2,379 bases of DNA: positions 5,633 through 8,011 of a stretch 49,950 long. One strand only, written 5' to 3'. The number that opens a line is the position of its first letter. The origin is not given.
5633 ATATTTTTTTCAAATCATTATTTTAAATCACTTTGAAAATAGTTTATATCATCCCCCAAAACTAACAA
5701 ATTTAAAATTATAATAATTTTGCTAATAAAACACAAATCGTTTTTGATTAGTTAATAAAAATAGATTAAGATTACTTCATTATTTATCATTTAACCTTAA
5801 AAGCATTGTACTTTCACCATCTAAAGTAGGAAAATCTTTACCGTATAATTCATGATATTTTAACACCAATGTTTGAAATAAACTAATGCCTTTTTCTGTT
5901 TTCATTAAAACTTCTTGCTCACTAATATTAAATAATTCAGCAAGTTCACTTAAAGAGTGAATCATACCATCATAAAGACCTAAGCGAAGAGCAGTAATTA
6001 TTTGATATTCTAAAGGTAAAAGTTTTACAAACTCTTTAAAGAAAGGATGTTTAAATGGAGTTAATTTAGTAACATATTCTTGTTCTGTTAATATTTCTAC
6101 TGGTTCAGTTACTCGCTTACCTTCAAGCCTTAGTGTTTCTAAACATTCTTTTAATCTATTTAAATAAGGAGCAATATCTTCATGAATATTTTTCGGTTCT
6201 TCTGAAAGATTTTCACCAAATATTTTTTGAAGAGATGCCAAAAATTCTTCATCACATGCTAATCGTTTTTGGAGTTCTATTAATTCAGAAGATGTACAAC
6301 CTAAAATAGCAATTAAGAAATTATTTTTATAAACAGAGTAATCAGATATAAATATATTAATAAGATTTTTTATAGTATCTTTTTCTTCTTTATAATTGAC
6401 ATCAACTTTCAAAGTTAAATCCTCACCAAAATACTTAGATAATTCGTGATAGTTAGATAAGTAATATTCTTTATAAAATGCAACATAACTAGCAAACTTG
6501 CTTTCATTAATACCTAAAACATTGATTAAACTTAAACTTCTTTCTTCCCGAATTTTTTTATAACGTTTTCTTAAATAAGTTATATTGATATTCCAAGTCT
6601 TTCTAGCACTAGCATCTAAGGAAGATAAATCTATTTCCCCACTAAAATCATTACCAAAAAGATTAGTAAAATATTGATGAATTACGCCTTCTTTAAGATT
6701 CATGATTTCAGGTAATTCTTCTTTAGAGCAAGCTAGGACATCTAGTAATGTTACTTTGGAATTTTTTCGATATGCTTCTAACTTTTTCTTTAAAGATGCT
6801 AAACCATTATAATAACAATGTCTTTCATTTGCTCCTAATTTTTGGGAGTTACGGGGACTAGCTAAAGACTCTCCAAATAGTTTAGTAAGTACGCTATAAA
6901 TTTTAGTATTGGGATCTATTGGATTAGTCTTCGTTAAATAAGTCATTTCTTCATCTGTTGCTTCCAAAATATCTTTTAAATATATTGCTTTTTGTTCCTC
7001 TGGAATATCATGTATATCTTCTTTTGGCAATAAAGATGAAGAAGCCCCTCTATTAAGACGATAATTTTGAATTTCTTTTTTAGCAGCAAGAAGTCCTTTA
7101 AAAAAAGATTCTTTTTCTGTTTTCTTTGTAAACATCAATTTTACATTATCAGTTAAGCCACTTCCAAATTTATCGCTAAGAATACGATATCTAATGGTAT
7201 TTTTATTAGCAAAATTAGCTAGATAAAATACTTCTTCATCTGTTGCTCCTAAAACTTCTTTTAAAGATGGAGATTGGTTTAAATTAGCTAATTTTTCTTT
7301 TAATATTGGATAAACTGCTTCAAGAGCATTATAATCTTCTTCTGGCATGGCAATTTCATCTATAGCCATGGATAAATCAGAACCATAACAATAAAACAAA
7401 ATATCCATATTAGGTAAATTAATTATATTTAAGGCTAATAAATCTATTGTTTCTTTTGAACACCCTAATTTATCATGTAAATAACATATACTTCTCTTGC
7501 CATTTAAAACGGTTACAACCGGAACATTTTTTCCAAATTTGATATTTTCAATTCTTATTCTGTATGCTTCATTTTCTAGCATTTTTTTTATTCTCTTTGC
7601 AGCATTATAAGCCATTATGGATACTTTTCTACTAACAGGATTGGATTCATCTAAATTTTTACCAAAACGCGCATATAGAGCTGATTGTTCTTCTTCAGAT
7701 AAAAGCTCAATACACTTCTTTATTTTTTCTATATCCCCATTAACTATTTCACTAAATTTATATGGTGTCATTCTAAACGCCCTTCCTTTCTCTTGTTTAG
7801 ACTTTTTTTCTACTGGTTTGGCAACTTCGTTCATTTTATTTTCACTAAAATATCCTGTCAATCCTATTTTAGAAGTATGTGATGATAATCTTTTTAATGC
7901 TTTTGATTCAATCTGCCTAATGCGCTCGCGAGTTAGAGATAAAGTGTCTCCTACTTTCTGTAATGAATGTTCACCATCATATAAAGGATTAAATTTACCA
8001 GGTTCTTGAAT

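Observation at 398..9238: Tandem array of three paralogous giant sigma-70-family genes next to sigK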

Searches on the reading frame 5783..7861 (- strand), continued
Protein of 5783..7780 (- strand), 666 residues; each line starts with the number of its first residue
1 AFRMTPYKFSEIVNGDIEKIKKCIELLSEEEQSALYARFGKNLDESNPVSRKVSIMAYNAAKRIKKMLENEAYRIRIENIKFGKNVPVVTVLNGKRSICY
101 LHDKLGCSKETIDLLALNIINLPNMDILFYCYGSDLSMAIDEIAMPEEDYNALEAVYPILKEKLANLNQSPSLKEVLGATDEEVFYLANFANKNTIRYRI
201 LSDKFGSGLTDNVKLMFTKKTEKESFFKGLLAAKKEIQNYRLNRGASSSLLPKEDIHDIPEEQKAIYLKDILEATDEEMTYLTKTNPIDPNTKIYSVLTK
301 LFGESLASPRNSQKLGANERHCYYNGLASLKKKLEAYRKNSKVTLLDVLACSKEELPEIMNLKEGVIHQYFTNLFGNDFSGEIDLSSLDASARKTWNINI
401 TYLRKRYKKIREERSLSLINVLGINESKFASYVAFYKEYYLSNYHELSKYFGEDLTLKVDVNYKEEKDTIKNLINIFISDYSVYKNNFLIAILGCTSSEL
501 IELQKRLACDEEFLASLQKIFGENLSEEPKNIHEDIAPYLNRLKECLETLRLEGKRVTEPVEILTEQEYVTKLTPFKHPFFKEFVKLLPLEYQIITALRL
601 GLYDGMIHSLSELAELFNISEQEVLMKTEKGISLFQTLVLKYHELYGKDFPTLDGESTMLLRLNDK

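Call 89: search_protein_families(library=pfam, proteins=[L018:380-2791:+, L018:3399-5792:+, L018:6349-6951:+, L018:7035-7367:+, L018:7368-7694:+, L018:13416-14015:+, L018:14075-14713:+, L018:14729-15700:+, L018:16924-17610:+, L018:17552-18973:+], max_evalue=0.00001)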
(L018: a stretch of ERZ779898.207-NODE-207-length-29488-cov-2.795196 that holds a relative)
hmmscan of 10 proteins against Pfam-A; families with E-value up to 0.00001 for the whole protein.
L018:380-2791:+ (803 aa): 3 families
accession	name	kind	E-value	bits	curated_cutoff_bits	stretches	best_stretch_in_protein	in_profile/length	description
PF01055.32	Glyco_hydro_31_2nd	-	5.7e-47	161.1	23.5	1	201-496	1-328/328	Glycosyl hydrolases family 31 TIM-barrel domain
PF21365.3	Glyco_hydro_31_3rd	-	5.3e-17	62.5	24.4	1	504-595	1-87/87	Glycosyl hydrolase family 31 C-terminal domain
PF17137.9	DUF5110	-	7.3e-13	48.8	27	1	613-682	2-70/71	Domain of unknown function (DUF5110)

L018:3399-5792:+ (797 aa): 6 families
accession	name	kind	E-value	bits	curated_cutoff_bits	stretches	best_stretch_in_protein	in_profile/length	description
PF13603.12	tRNA-synt_1_2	-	2.1e-66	223.4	25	1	218-398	2-184/185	Leucyl-tRNA synthetase, editing domain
PF00133.28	tRNA-synt_1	-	8.3e-50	170.2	22.7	2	9-217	1-221/414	tRNA synthetases class I (I, L, M and V)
PF09334.17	tRNA-synt_1g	-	2.4e-29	102.8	20.1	2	32-183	2-149/391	tRNA synthetases class I (M)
PF08264.19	Anticodon_1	-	5.1e-15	56.1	25.1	1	648-760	5-145/148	Anticodon-binding domain of tRNA ligase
PF01406.26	tRNA-synt_1e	-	4.3e-09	36.6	27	0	566-621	243-297/301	tRNA synthetases class I (C) catalytic domain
PF00750.26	tRNA-synt_1d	-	8e-08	32.1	23.3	0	542-593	248-297/349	tRNA synthetases class I (R), catalytic domain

L018:6349-6951:+ (200 aa): 3 families
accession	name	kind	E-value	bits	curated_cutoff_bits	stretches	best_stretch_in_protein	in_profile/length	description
PF02390.23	Methyltransf_4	-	2.2e-39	135.1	24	1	29-193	1-170/173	Putative methyltransferase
PF24675.1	NpmA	-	3.3e-07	30.3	60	1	22-110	16-106/214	16S rRNA (adenine(1408)-N(1))-methyltransferase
PF13649.12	Methyltransf_25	-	5.5e-06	27.4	27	0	34-107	2-73/97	Methyltransferase domain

L018:7035-7367:+ (110 aa): 4 families
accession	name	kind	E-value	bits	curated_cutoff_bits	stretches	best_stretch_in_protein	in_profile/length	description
PF01381.28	HTH_3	-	1.3e-15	57.6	23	1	9-63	1-55/55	Helix-turn-helix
PF13560.12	HTH_31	-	9.5e-13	48.7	27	1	4-59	1-57/64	Helix-turn-helix domain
PF12844.13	HTH_19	-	2.3e-11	43.8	30.2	1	8-65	3-60/64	Helix-turn-helix domain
PF13443.12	HTH_26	-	4.5e-10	40.1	22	1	8-60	1-54/63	Cro/C1-type HTH DNA-binding domain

L018:7368-7694:+ (108 aa): 0 families

L018:13416-14015:+ (199 aa): 0 families

L018:14075-14713:+ (212 aa): 0 families

L018:14729-15700:+ (323 aa): 0 families

L018:16924-17610:+ (228 aa): 2 families
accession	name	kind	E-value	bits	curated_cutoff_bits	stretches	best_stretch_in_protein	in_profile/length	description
PF00072.30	Response_reg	-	1.3e-32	112.7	30.2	1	7-116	1-111/111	Response regulator receiver domain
PF00486.34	Trans_reg_C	-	1.2e-26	93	26.2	1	147-220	1-77/77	Transcriptional regulatory protein, C terminal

L018:17552-18973:+ (473 aa): 2 families
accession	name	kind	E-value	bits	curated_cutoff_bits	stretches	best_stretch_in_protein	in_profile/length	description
PF02518.31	HATPase_c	-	9.8e-24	84.4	26.4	1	364-472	2-108/111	Histidine kinase-, DNA gyrase B-, and HSP90-like ATPase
PF00512.31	HisKA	-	9.5e-19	67.7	26.9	1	252-317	2-65/66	His Kinase A (phospho-acceptor) domain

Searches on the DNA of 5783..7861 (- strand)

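Call 79: search_rna_families(source=L016, start=17000, end=22079, threshold=gathering)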
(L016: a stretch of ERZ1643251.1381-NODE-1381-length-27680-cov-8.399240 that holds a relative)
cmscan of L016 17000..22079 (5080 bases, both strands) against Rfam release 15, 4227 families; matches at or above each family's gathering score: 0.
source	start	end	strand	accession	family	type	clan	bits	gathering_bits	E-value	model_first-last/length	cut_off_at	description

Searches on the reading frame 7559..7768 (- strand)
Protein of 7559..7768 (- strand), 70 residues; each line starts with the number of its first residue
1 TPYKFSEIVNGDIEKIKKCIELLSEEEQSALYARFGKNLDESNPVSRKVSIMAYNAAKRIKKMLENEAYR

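Call 33: search_solved_structures(query=A4, max_evalue=10, show_alignments=2)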
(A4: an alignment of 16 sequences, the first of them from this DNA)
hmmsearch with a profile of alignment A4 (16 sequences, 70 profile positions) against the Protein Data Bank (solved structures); distinct sequences matched with E-value up to 10: 8.
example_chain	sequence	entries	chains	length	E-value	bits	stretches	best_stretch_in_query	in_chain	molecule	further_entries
5byo_A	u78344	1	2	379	1.7e-06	31.1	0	3-23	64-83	dTor_12x31L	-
4yxz_A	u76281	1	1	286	9.1e-06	28.8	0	3-23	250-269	dTor_9x31L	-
8vd6_A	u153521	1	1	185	0.00054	23.1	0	5-18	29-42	CAP REPEAT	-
4yxy_A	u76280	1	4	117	0.17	15.1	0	3-24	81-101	dTor_9x31L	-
6jyi_A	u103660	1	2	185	0.48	13.6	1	12-69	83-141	Transcriptional repressor PadR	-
2q9f_A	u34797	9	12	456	1.4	12.1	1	10-39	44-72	Cytochrome P450 46A1 | Cholesterol 24-hydroxylase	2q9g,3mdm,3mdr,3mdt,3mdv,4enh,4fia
3zgb_A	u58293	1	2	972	1.5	12.1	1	11-53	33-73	PHOSPHOENOLPYRUVATE CARBOXYLASE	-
7lrl_A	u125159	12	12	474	1.5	12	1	10-39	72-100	Cholesterol 24-hydroxylase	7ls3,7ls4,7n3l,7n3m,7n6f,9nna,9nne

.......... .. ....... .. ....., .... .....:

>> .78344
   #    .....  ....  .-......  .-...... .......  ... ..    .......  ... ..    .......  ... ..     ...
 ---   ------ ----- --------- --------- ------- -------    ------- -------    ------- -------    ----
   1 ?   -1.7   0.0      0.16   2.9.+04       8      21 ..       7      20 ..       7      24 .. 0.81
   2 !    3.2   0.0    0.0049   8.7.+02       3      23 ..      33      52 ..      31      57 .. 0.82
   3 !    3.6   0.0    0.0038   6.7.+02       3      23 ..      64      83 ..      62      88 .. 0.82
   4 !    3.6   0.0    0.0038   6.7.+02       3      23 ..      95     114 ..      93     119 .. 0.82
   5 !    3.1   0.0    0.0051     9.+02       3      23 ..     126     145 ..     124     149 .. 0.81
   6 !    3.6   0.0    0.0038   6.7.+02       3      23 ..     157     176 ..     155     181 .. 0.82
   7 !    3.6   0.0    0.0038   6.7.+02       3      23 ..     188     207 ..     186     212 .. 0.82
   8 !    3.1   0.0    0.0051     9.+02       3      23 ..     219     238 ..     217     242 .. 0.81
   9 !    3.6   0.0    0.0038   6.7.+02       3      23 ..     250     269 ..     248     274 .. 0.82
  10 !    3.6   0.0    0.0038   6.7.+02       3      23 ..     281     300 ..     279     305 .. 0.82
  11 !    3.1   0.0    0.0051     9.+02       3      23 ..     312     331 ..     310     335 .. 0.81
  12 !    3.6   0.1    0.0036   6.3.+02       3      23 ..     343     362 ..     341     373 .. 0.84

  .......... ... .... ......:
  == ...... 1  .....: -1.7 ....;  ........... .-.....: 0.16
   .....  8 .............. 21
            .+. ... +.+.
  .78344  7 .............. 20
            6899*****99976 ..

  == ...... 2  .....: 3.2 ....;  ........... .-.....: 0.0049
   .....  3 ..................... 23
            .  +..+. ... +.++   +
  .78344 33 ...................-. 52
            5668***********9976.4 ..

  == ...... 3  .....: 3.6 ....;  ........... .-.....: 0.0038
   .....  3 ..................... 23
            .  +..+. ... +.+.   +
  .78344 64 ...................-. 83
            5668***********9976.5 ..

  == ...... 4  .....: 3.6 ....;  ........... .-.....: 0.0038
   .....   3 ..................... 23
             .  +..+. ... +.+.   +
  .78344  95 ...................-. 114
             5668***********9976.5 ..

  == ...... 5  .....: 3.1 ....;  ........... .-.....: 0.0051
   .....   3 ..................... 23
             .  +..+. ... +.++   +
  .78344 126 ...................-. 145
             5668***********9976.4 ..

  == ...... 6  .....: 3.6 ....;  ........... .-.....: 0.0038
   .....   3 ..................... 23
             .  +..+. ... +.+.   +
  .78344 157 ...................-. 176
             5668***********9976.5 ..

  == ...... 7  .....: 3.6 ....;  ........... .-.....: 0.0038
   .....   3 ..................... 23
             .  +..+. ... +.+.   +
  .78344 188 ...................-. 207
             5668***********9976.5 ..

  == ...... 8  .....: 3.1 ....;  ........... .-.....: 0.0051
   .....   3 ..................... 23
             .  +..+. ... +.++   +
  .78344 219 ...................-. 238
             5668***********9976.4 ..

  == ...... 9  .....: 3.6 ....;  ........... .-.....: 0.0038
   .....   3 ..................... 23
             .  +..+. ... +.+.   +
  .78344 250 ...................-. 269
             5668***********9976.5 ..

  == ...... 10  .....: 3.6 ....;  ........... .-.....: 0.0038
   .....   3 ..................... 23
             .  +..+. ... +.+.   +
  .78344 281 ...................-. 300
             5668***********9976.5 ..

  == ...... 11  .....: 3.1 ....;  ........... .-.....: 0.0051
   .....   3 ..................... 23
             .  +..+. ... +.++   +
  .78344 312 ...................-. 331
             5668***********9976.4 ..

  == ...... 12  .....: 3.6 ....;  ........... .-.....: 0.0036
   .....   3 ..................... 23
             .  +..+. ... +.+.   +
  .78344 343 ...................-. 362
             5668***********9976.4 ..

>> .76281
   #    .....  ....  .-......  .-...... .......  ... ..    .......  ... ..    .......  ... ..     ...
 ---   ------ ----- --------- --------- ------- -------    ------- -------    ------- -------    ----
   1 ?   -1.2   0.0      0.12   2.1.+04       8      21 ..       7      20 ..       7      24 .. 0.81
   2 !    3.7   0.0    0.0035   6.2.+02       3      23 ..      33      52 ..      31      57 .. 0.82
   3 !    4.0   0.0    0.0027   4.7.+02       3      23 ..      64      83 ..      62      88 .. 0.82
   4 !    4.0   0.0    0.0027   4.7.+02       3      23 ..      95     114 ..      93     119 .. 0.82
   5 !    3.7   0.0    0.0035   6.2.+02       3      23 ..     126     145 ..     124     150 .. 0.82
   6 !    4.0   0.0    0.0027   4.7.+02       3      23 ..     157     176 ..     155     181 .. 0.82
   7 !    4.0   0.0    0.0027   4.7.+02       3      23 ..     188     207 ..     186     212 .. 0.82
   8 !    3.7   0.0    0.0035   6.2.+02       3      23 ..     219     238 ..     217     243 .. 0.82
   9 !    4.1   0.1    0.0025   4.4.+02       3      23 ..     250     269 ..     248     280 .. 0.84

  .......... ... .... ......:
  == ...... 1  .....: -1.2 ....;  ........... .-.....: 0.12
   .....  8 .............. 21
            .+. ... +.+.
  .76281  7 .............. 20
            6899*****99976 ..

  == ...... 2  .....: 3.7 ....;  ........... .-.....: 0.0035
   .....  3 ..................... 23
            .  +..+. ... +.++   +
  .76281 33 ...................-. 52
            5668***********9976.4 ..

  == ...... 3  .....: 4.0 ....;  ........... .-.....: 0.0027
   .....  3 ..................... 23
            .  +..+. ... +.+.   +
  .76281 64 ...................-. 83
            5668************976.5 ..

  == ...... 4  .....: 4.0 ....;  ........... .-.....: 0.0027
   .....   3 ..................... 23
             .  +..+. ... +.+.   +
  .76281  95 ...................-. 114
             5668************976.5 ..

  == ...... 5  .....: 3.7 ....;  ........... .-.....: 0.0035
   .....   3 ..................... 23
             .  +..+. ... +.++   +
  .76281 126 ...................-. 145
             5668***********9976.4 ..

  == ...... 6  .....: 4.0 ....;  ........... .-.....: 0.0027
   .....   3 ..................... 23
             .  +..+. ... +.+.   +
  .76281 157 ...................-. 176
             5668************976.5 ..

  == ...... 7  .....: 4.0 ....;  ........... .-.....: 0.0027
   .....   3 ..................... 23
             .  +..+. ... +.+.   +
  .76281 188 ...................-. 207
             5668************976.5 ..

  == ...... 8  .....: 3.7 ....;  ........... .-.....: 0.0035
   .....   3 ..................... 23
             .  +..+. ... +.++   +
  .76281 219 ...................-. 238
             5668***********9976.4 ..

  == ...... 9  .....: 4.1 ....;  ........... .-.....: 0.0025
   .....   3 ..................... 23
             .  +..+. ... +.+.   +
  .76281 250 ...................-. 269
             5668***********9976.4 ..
